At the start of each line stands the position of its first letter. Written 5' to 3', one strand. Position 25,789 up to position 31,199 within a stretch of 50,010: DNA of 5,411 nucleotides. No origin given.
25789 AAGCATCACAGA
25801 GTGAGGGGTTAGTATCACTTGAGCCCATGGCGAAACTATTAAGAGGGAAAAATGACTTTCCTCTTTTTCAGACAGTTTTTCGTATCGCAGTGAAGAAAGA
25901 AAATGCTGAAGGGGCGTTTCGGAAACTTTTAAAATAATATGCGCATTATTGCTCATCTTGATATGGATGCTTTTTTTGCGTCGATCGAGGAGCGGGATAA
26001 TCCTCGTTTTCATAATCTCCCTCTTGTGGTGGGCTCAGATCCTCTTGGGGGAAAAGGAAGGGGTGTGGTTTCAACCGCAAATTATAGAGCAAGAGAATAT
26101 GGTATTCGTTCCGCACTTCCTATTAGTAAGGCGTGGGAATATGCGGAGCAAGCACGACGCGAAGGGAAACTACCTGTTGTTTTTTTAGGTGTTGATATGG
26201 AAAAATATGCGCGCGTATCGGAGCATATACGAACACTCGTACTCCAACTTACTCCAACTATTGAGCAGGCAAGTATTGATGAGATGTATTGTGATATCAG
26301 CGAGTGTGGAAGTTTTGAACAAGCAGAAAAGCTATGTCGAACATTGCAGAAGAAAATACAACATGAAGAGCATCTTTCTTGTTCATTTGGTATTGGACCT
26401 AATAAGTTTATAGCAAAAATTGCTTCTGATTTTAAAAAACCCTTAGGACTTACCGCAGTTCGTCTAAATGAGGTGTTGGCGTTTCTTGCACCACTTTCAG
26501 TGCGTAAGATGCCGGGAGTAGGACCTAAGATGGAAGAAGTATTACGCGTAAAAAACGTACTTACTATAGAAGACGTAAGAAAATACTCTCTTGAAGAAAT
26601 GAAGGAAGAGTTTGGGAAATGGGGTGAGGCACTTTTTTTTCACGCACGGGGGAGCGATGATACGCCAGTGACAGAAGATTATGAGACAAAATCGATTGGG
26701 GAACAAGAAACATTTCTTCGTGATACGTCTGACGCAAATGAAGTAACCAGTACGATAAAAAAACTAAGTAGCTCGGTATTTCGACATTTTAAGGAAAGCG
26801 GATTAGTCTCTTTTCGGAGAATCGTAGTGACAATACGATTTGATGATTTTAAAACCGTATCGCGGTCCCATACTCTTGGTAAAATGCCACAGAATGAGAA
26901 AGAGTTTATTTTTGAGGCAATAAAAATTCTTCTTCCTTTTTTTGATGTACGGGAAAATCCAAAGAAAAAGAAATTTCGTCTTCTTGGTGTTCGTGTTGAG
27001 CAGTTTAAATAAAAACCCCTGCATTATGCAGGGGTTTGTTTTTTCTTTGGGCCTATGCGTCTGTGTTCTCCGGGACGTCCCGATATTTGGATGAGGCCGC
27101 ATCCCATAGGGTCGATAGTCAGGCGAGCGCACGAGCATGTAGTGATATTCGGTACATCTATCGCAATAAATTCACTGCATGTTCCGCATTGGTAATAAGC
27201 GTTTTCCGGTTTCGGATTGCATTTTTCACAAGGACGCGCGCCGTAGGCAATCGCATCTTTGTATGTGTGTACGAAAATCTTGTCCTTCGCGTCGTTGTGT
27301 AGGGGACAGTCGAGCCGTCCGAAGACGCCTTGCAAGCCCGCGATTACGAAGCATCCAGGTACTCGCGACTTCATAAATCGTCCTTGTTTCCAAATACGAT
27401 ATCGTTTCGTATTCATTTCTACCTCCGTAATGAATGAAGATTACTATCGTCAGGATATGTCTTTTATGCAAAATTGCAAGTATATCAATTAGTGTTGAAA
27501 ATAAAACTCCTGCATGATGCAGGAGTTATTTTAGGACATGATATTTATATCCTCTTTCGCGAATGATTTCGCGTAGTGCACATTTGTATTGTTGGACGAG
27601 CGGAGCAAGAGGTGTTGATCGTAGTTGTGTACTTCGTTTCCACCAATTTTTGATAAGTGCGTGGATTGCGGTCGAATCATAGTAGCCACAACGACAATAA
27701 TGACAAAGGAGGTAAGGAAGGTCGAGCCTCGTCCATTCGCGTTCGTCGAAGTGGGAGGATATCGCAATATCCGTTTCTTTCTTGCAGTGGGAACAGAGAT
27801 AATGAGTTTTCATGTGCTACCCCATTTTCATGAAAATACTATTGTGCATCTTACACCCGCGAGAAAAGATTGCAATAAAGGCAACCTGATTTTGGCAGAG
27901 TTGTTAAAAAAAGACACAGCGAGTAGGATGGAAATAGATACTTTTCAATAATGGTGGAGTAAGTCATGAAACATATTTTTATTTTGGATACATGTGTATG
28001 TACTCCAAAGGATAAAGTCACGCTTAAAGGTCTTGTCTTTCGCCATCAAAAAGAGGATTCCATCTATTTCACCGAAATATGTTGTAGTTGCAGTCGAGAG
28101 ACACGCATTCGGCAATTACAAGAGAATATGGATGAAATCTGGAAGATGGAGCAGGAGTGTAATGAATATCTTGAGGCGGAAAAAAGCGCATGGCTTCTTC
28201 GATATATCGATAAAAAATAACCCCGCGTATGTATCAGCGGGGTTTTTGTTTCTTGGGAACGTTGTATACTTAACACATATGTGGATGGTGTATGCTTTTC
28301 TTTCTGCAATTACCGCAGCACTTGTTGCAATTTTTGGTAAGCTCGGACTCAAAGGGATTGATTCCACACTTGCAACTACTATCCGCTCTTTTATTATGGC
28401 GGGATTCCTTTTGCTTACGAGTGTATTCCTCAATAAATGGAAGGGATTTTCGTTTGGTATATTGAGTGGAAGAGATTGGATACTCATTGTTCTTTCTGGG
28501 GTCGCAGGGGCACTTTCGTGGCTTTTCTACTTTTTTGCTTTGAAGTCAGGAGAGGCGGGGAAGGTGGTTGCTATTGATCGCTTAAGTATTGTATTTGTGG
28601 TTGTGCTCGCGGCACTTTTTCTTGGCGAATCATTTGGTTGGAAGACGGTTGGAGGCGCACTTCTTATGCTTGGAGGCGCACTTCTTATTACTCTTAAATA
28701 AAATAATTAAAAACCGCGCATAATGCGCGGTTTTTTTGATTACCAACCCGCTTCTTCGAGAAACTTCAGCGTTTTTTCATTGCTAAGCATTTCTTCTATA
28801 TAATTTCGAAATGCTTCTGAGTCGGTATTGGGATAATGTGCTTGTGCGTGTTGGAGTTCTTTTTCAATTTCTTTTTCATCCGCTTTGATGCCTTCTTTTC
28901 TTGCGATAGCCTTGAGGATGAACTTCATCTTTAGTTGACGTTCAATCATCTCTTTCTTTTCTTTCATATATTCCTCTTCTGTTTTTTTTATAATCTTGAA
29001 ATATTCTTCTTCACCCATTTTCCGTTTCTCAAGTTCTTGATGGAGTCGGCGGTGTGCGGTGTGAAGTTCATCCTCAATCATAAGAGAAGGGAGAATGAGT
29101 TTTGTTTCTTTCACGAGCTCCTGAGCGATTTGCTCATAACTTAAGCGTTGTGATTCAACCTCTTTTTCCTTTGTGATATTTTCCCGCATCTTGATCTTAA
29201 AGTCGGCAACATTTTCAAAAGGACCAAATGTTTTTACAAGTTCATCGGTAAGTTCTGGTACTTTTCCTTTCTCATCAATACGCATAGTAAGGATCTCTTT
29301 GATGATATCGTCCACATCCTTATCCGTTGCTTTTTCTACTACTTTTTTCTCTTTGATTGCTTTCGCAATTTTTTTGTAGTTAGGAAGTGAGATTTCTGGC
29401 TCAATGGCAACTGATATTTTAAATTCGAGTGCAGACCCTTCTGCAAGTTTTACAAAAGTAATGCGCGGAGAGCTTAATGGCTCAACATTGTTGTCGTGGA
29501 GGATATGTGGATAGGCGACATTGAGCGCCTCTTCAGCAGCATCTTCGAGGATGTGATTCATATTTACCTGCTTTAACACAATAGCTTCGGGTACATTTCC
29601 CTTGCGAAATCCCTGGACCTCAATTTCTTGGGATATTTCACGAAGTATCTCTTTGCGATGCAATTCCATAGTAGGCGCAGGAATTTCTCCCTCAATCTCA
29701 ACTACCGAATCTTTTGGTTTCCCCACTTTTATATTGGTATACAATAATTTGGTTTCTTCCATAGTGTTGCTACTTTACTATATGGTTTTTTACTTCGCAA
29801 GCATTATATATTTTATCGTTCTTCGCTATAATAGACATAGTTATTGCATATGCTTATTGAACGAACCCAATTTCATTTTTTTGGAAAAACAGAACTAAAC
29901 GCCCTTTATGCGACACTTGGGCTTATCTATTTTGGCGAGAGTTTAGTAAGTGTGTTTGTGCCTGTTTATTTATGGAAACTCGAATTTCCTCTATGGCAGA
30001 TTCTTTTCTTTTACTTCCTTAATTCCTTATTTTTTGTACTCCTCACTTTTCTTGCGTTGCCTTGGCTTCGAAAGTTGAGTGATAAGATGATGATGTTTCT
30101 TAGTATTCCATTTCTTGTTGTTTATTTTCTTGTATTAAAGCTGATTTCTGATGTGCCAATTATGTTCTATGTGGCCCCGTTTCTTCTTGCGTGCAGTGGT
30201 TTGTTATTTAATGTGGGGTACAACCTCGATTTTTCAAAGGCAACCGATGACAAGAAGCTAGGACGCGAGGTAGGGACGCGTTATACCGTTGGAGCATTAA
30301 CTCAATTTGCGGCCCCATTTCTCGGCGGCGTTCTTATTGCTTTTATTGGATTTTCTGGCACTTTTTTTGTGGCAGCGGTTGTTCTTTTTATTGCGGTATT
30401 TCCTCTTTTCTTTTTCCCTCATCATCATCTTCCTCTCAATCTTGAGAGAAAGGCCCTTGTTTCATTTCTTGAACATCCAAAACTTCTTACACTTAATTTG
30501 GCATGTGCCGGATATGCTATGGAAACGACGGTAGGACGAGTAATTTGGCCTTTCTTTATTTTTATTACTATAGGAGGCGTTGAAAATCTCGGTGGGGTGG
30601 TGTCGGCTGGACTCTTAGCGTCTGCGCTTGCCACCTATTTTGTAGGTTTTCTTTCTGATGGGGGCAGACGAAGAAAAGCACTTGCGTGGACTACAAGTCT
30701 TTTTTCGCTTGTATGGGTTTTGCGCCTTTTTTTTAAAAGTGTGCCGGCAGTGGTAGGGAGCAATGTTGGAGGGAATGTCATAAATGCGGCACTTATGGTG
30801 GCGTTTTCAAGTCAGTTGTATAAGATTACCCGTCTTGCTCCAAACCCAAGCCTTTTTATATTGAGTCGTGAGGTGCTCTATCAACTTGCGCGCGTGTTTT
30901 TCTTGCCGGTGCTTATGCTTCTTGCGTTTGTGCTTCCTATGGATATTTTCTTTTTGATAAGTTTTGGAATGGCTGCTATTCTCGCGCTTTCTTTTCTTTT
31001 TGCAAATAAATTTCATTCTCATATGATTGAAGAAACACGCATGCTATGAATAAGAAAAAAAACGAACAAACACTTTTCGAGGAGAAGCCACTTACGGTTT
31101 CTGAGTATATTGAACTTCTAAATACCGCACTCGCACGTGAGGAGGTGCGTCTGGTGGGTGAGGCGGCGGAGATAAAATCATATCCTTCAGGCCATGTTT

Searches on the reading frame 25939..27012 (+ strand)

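Call 12: search_protein_families(library=phrogs, proteins=[window:25939-27012:+], max_evalue=0.001)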
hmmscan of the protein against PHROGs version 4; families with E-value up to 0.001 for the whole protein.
window:25939-27012:+ (357 aa): 1 family
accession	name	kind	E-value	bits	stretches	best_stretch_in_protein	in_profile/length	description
phrog_1268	-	DNA, RNA and nucleotide metabolism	5.2e-61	207.8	1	2-356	2-352/425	DNA polymerase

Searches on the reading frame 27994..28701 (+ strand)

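Call 64: search_protein_families(library=pfam, proteins=[window:27994-28701:+], max_evalue=0.001)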
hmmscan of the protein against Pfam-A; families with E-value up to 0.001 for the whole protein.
window:27994-28701:+ (235 aa): 1 family
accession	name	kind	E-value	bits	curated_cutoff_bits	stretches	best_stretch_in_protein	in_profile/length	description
PF00892.27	EamA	-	2.4e-21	76.9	28.2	1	96-233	2-134/135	EamA-like transporter family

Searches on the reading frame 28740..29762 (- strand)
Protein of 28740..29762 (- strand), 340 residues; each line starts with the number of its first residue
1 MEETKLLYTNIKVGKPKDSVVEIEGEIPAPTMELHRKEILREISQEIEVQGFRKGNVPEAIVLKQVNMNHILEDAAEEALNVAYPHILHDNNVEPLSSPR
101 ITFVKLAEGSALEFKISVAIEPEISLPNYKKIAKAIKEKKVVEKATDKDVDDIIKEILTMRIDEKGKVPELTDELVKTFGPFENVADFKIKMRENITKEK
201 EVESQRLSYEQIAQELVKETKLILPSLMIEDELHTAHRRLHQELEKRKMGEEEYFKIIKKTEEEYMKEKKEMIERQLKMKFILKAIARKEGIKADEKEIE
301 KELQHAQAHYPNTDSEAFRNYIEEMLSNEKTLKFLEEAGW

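Call 64: search_protein_families(library=pfam, proteins=[window:28740-29762:-], max_evalue=0.001)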
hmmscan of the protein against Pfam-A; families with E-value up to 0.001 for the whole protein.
window:28740-29762:- (340 aa): 2 families
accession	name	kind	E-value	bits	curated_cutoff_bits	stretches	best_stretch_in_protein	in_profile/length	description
PF05697.18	Trigger_N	-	1.7e-27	97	22.2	1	10-156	2-143/144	Bacterial trigger factor protein (TF)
PF05698.19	Trigger_C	-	5.1e-19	69.3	22.7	1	185-326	2-142/162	Bacterial trigger factor protein (TF) C-terminus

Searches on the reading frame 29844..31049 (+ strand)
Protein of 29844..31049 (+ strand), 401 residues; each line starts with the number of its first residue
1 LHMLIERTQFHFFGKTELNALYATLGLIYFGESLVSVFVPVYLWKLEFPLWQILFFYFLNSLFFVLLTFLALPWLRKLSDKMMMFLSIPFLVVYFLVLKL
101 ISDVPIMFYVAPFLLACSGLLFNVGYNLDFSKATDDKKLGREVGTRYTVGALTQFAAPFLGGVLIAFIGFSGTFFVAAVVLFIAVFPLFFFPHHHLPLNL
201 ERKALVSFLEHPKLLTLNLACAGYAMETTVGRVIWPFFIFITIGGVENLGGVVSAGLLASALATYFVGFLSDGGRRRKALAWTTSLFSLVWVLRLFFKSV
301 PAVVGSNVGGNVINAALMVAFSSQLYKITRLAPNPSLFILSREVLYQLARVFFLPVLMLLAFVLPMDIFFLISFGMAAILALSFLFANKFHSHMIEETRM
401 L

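Call 12: search_protein_families(library=phrogs, proteins=[window:29844-31049:+], max_evalue=0.001)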
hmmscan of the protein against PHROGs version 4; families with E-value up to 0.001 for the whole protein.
window:29844-31049:+ (401 aa): 1 family
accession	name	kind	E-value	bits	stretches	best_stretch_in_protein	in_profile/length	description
phrog_2034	-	unknown function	1.2e-08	35.1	1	8-193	210-398/406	-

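Call 64: search_protein_families(library=pfam, proteins=[window:29844-31049:+], max_evalue=0.001)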
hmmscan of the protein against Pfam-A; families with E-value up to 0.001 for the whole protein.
window:29844-31049:+ (401 aa): 1 family
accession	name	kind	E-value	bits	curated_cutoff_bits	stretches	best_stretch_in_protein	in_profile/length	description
PF07690.21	MFS_1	-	5.8e-12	45.6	33.4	1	24-322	4-320/347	Major Facilitator Superfamily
